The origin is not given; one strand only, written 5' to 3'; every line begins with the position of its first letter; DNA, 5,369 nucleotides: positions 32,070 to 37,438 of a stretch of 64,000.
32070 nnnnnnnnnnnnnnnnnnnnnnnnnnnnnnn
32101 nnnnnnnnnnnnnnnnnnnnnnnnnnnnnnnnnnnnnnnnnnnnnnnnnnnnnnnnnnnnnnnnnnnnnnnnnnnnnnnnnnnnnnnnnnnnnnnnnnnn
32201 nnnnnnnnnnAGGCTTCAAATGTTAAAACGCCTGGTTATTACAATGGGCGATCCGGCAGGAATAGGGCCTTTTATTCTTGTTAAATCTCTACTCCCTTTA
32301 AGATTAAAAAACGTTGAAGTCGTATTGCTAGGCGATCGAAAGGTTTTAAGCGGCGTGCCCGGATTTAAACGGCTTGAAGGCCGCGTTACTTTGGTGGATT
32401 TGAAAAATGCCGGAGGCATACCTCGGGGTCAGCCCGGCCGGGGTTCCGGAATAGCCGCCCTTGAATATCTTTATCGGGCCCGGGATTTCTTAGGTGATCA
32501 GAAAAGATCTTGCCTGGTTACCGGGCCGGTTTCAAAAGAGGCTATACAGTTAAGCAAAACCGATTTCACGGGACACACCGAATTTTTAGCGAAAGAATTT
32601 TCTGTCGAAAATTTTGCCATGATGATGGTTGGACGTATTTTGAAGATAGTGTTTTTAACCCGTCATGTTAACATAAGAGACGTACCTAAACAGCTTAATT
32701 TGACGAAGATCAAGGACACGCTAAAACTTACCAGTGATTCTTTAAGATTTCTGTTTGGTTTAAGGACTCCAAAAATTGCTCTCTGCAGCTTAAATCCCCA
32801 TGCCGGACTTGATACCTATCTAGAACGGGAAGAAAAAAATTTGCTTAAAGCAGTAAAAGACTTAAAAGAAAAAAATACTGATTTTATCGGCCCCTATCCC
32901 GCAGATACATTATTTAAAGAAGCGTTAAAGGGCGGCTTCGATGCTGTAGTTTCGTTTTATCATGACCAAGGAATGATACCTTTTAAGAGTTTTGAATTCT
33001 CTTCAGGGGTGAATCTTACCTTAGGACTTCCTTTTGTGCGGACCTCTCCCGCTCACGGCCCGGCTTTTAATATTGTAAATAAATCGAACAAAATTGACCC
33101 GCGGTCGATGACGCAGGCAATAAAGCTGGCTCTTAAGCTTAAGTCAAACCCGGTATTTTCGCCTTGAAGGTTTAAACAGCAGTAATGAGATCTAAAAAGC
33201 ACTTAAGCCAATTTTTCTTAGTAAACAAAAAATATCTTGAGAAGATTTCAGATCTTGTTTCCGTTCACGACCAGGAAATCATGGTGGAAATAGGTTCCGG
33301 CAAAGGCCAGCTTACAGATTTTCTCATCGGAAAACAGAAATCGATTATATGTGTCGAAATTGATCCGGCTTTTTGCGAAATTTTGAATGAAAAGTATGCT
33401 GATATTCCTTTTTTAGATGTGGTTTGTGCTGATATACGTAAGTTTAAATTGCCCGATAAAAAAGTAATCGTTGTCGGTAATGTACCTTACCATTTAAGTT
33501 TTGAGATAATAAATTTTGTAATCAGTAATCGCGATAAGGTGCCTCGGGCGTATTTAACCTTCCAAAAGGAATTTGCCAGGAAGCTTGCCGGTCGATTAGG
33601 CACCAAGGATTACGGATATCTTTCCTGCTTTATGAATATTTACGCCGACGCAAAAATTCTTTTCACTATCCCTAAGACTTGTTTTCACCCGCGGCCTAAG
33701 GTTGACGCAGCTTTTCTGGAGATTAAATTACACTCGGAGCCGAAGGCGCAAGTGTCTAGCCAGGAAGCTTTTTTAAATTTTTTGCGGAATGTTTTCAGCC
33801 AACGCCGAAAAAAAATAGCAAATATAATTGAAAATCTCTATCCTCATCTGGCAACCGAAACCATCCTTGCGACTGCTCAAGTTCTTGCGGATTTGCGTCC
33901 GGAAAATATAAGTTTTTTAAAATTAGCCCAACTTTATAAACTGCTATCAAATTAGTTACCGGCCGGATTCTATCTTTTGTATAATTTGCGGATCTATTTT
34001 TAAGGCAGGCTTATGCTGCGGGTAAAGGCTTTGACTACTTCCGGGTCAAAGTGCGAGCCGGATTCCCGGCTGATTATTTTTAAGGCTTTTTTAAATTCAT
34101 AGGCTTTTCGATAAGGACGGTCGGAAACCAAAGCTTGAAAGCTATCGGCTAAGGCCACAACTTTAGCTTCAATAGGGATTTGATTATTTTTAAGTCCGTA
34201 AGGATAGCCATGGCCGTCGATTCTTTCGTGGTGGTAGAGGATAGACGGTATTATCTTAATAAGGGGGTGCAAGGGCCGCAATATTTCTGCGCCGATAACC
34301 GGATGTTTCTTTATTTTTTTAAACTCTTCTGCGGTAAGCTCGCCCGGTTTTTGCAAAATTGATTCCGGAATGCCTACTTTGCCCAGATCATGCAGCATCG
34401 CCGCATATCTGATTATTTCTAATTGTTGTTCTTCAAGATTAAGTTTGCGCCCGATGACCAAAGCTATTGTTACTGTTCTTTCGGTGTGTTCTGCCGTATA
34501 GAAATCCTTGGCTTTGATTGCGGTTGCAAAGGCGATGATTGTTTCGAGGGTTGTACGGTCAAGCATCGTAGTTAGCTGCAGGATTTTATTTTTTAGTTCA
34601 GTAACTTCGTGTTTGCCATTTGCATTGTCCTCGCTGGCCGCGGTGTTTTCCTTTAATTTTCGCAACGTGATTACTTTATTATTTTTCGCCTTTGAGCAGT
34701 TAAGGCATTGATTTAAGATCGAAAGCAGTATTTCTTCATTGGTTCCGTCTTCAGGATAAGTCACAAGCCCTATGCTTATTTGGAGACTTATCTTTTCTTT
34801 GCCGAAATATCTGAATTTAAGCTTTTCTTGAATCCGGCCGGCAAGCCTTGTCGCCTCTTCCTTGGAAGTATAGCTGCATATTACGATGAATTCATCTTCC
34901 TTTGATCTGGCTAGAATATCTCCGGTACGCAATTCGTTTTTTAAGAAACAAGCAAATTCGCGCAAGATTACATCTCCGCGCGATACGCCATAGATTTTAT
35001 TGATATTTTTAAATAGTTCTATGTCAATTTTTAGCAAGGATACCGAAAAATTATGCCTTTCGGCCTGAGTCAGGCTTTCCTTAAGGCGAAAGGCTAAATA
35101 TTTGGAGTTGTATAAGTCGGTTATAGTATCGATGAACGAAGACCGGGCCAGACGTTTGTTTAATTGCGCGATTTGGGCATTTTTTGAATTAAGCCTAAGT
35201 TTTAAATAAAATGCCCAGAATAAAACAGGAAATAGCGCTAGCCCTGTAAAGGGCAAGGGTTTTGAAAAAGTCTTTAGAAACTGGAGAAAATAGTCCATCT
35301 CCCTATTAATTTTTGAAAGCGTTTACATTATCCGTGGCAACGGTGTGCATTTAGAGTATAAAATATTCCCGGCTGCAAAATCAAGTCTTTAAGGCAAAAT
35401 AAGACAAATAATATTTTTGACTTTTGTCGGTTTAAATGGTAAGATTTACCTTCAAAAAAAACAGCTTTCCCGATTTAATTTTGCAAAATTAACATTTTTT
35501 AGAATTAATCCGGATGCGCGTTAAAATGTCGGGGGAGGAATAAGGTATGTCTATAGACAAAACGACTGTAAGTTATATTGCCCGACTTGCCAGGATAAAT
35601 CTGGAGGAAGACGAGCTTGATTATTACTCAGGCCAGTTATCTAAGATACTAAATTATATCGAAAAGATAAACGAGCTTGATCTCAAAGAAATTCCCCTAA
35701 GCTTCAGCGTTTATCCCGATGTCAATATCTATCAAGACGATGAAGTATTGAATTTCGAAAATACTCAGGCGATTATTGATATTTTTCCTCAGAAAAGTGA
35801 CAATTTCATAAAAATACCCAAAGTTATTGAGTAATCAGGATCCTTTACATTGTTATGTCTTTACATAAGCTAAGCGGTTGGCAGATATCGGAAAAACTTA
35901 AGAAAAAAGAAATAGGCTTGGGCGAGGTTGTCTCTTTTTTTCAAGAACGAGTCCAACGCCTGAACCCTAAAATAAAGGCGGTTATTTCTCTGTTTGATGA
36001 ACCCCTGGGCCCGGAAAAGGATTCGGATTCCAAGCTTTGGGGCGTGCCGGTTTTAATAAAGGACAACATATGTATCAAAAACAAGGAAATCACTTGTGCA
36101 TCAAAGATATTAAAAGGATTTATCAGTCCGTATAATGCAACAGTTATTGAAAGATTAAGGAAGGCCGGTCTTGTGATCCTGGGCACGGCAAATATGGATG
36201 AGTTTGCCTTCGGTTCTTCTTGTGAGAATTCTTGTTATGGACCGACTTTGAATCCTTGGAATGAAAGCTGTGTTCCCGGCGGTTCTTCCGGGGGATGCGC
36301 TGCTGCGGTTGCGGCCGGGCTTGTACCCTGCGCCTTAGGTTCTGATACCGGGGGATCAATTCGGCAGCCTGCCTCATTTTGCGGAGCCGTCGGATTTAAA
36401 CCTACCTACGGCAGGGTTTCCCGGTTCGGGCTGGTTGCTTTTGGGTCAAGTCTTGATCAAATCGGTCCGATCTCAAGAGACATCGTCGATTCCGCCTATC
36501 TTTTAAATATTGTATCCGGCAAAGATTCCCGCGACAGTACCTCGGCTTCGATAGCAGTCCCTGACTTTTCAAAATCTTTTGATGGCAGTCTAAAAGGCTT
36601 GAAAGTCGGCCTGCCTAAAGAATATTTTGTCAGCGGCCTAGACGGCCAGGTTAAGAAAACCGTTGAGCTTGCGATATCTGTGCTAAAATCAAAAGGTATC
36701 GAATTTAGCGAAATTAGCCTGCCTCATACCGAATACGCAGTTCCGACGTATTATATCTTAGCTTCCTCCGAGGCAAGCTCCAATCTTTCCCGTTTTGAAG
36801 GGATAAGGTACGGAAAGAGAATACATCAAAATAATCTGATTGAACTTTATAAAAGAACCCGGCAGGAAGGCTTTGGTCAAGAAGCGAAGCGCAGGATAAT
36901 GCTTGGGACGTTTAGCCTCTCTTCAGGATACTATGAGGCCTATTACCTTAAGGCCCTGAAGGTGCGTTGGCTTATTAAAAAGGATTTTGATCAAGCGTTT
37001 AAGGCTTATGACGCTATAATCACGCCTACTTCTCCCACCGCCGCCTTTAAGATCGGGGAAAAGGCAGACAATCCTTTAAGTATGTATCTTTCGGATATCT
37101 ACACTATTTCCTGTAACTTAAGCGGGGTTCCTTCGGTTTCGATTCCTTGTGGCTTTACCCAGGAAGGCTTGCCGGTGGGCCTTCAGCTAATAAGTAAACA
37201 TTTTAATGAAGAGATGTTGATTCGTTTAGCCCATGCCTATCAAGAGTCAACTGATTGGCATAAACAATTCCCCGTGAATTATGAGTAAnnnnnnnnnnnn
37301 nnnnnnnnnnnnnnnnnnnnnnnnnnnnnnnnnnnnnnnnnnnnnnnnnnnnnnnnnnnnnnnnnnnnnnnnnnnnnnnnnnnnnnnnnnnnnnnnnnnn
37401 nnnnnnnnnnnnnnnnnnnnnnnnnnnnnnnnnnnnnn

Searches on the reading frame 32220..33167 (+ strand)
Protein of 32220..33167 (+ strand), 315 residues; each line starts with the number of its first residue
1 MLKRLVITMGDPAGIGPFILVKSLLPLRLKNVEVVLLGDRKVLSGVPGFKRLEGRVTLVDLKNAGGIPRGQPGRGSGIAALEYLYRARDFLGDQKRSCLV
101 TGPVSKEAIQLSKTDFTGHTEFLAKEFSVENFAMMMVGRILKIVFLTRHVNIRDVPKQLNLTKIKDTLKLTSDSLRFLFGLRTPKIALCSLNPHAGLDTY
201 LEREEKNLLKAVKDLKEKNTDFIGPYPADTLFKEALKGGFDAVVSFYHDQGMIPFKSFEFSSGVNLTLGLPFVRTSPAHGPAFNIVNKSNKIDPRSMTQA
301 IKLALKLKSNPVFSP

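Call 42: search_protein_families(library=pfam, proteins=[window:32220-33167:+], max_evalue=0.00001)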
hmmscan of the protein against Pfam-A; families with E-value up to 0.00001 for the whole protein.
window:32220-33167:+ (315 aa): 1 family
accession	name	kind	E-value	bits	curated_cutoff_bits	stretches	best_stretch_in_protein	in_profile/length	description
PF04166.17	PdxA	-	8.9e-80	268.6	27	1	54-304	40-286/286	Pyridoxal phosphate biosynthetic protein PdxA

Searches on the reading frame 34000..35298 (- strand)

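Call 42: search_protein_families(library=pfam, proteins=[window:34000-35298:-], max_evalue=0.00001)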
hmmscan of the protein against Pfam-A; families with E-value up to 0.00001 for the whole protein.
window:34000-35298:- (432 aa): 3 families
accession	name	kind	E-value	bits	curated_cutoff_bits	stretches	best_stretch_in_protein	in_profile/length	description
PF13487.12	HD_5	-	2.1e-41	141.9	27.2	1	259-421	5-170/170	HD domain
PF00990.26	GGDEF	-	1e-30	107.1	23.8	1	55-206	2-158/161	Diguanylate cyclase, GGDEF domain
PF01966.28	HD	-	2.2e-22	80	22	1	268-389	1-115/116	HD domain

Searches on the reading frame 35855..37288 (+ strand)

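Call 42: search_protein_families(library=pfam, proteins=[window:35855-37288:+], max_evalue=0.00001)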
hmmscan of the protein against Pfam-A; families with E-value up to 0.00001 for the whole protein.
window:35855-37288:+ (477 aa): 1 family
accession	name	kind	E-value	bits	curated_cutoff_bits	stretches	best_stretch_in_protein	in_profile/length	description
PF01425.27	Amidase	-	3.8e-151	504.6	27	1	24-455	1-444/445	Amidase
